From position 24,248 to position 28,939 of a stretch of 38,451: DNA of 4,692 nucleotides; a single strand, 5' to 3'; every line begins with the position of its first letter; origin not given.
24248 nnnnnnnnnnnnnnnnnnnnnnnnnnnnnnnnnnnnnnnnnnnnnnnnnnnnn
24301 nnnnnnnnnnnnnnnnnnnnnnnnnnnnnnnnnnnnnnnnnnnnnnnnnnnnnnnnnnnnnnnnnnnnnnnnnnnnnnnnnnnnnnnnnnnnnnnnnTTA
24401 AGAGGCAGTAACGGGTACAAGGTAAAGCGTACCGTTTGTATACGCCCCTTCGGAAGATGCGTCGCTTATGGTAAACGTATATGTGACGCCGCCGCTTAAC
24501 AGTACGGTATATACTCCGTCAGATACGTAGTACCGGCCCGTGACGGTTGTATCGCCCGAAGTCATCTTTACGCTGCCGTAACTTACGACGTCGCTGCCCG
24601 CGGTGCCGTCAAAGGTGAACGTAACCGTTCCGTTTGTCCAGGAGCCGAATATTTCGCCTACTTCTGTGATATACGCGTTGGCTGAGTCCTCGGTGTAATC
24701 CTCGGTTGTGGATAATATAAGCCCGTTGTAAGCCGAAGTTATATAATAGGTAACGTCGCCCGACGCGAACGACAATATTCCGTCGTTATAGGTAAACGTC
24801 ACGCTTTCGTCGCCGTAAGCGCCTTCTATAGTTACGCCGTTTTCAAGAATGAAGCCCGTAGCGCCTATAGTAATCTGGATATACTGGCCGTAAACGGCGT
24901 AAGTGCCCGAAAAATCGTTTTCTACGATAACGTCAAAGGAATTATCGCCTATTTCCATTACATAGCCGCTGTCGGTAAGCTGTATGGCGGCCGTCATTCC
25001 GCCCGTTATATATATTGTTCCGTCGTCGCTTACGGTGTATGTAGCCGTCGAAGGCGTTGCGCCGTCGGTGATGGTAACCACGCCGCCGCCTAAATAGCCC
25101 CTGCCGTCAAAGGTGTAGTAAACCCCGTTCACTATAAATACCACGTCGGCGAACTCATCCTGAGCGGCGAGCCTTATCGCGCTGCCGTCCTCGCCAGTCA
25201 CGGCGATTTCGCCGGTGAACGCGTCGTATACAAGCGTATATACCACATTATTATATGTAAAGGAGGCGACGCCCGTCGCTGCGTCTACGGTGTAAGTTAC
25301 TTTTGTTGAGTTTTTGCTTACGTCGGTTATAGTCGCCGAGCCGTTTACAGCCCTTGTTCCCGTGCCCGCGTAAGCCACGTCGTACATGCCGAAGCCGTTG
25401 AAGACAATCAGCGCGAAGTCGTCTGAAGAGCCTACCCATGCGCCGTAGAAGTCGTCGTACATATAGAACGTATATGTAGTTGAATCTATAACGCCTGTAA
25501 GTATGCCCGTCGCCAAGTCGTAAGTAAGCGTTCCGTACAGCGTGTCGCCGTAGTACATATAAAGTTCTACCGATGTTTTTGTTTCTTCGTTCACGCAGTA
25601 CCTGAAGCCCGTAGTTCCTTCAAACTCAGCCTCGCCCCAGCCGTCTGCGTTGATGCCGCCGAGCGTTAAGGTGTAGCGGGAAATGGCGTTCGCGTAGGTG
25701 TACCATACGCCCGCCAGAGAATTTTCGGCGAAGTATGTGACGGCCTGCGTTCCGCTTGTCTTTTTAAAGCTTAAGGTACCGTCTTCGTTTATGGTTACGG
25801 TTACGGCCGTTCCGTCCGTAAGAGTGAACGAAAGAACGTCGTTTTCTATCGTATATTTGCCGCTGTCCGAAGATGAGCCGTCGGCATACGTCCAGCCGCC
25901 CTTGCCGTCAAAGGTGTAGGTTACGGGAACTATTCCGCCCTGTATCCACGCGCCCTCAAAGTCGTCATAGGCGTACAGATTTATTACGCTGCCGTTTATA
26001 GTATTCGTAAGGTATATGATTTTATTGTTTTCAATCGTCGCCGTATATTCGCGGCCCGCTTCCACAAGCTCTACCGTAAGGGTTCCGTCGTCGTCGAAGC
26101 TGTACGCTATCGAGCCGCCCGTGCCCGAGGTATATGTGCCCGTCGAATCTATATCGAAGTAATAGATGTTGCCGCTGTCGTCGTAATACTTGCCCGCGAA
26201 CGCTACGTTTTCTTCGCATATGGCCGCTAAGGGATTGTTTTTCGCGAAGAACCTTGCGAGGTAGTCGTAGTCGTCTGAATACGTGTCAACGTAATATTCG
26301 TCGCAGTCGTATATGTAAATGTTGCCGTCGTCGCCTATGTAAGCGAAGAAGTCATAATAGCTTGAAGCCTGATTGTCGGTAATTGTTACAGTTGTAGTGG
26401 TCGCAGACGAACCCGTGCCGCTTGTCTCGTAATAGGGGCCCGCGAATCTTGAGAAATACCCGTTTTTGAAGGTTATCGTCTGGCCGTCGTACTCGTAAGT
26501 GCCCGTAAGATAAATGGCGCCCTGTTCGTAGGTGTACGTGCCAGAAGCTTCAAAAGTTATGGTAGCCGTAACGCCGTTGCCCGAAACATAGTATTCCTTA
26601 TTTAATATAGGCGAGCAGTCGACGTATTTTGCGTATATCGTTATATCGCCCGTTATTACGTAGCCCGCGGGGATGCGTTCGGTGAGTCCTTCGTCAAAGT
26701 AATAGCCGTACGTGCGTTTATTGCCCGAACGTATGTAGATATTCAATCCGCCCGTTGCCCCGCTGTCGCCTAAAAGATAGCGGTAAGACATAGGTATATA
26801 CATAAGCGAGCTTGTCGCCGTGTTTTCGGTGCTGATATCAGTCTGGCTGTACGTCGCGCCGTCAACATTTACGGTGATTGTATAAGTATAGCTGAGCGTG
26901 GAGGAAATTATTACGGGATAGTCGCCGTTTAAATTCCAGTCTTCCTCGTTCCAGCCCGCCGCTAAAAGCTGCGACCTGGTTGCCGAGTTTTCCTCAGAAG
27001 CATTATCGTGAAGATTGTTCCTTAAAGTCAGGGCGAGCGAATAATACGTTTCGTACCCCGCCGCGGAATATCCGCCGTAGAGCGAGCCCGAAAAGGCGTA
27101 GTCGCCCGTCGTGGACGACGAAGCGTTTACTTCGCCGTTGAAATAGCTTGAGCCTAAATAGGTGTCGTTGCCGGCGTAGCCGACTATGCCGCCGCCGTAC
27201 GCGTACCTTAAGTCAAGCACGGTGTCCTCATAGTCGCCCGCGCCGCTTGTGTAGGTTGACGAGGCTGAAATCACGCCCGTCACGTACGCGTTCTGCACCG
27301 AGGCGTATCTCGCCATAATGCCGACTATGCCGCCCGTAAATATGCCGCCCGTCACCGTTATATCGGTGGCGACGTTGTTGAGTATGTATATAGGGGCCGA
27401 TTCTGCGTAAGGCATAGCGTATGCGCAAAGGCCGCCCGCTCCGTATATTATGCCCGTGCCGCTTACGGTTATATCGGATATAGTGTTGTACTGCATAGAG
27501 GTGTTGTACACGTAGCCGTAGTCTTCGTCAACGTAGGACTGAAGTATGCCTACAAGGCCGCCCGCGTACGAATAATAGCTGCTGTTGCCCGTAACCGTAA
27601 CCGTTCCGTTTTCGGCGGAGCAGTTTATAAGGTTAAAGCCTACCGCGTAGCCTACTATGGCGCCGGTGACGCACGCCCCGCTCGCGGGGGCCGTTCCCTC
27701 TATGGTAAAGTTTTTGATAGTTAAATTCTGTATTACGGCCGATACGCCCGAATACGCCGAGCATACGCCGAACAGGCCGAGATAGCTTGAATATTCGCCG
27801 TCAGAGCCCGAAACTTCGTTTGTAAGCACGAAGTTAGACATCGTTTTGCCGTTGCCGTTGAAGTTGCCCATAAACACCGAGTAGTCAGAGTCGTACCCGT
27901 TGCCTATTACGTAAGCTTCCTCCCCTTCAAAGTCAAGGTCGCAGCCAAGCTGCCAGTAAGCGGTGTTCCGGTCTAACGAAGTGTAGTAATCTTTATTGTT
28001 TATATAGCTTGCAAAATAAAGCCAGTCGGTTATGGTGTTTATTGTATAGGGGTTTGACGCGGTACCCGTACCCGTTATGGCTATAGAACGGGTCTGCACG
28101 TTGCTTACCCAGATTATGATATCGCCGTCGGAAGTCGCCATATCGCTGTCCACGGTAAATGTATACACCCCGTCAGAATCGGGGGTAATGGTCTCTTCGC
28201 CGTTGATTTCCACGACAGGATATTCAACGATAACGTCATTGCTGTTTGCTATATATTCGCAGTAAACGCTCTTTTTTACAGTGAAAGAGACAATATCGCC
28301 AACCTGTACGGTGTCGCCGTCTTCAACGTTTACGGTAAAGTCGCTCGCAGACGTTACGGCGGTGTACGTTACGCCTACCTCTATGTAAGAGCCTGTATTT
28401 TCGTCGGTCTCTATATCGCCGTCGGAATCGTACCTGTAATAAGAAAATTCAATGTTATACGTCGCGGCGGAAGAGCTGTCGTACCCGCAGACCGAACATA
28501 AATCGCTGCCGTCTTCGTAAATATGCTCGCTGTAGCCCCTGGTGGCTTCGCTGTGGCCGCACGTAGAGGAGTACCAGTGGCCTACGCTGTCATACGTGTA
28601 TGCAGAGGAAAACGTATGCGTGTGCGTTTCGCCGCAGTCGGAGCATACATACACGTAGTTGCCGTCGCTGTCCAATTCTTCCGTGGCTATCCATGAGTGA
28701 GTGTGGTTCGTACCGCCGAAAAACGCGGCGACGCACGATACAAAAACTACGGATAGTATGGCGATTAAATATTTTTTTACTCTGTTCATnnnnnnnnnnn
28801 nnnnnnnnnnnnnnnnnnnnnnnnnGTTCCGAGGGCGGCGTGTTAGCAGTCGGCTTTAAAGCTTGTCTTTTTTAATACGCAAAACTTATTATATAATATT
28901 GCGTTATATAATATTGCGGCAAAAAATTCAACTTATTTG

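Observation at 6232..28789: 22.5-kb co-directional block coupling giant surface proteins and a CEP-like subtilase to an Opp-type peptide importer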

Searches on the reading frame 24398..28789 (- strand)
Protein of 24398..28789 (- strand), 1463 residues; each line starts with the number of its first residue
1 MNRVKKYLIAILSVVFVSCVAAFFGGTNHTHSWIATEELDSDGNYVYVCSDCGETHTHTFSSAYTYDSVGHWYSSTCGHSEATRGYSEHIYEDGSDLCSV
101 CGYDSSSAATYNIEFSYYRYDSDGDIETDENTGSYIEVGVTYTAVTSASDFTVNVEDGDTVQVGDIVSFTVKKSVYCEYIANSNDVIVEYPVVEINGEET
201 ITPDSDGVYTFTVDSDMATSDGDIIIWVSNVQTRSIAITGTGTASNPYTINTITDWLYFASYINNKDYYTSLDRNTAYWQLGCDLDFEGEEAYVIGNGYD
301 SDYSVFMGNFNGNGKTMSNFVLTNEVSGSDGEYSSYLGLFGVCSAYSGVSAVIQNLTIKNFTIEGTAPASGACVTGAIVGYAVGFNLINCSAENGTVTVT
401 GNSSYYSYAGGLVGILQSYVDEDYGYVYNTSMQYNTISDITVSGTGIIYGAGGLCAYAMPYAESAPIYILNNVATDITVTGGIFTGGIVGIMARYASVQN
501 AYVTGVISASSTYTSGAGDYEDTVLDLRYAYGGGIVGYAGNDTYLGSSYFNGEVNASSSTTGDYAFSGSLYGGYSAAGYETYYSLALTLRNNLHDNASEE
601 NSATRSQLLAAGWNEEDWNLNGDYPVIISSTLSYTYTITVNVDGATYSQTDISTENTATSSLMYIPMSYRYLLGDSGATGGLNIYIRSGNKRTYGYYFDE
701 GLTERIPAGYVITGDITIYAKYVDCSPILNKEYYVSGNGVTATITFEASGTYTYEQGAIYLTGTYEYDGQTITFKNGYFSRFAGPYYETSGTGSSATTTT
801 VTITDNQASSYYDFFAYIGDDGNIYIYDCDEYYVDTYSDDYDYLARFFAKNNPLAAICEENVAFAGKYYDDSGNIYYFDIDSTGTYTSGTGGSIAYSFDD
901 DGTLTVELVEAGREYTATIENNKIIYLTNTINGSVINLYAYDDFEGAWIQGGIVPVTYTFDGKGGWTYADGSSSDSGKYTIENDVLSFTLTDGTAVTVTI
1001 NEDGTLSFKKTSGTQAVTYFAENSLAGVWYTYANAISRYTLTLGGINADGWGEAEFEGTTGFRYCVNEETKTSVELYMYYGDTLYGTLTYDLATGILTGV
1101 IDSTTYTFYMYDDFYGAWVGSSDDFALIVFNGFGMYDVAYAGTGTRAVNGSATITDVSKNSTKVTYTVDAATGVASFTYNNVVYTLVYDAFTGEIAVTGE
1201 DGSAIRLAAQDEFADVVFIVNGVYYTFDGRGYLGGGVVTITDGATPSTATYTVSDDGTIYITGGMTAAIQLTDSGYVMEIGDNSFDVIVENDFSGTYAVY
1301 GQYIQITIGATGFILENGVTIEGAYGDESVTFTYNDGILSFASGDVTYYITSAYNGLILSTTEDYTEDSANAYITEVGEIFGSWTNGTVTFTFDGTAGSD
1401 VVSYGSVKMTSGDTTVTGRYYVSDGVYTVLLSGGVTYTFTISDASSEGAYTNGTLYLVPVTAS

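Call 3: search_protein_families(library=pfam, proteins=[window:24398-28789:-], max_evalue=0.01)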
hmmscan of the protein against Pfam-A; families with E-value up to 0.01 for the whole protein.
window:24398-28789:- (1463 aa): 1 family
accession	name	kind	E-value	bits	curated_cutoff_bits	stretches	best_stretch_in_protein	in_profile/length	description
PF18692.7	DUF5640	-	0.001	19.3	28.5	1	883-925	4-46/85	Family of unknown function (DUF5640)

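Call 9: search_protein_families(library=ncbifam, proteins=[window:24398-28789:-], max_evalue=0.01)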
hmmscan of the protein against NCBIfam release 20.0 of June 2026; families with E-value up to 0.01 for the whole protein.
window:24398-28789:- (1463 aa): 0 families

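Call 43: search_protein_families(library=pfam, proteins=[window:24398-28789:-], max_evalue=10)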
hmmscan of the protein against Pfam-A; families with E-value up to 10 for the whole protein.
window:24398-28789:- (1463 aa): 6 families
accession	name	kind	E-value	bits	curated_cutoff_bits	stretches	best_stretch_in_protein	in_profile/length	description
PF18692.7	DUF5640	-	0.001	19.3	28.5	2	883-925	4-46/85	Family of unknown function (DUF5640)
PF17283.8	Zn_ribbon_SprT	-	0.15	12.5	28.1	1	45-62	3-20/38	SprT-like zinc ribbon domain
PF13533.13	Biotin_lipoyl_2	-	0.18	12.1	29.8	1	152-166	13-27/32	Biotin-lipoyl like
PF13964.12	Kelch_6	-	0.24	11.9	25.3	1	1248-1268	3-23/50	Kelch motif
PF24149.1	K1-lyase_Rider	-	1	10.2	27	1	140-213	3-79/89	K1 capsule-specific polysaccharide lyase, Rider domain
PF16270.11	DUF4923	-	1.4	9.2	22.8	1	741-774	76-111/176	Lipocalin-like domain (DUF4923)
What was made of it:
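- On GLUG-motif protein (Pfam PF07581): There is no Glug hit in the 1463-aa protein even at E<=10 (calls 3, 43).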

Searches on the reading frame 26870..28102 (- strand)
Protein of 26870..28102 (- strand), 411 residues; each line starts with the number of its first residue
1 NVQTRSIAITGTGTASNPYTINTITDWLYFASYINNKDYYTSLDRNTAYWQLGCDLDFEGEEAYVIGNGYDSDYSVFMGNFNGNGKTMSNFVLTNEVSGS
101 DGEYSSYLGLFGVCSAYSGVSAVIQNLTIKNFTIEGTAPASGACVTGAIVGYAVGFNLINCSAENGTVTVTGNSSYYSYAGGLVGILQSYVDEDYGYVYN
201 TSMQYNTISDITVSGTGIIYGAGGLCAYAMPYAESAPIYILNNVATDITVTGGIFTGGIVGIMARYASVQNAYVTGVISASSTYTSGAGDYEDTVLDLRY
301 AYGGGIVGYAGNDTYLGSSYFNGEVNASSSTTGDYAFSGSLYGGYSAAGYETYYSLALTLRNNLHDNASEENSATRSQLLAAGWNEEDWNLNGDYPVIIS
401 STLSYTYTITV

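Call 74: search_solved_structures(query=window:26870-28102:-, max_evalue=1)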
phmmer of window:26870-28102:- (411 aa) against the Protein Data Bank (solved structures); distinct sequences matched with E-value up to 1: 3.
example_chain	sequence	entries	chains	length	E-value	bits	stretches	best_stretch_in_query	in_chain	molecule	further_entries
7aip_A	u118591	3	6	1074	0.16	14.2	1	226-265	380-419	Solute carrier family 12 member 4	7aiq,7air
7tth_A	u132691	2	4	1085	0.17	14.2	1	226-265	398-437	Solute carrier family 12 member 4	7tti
6kkr_A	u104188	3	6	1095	0.17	14.2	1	226-265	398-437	Solute carrier family 12 member 4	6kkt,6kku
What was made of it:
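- Tried and rejected: A PDB sequence search of the beta-helix-like region of the 1463-aa protein found nothing meaningful (call 74).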
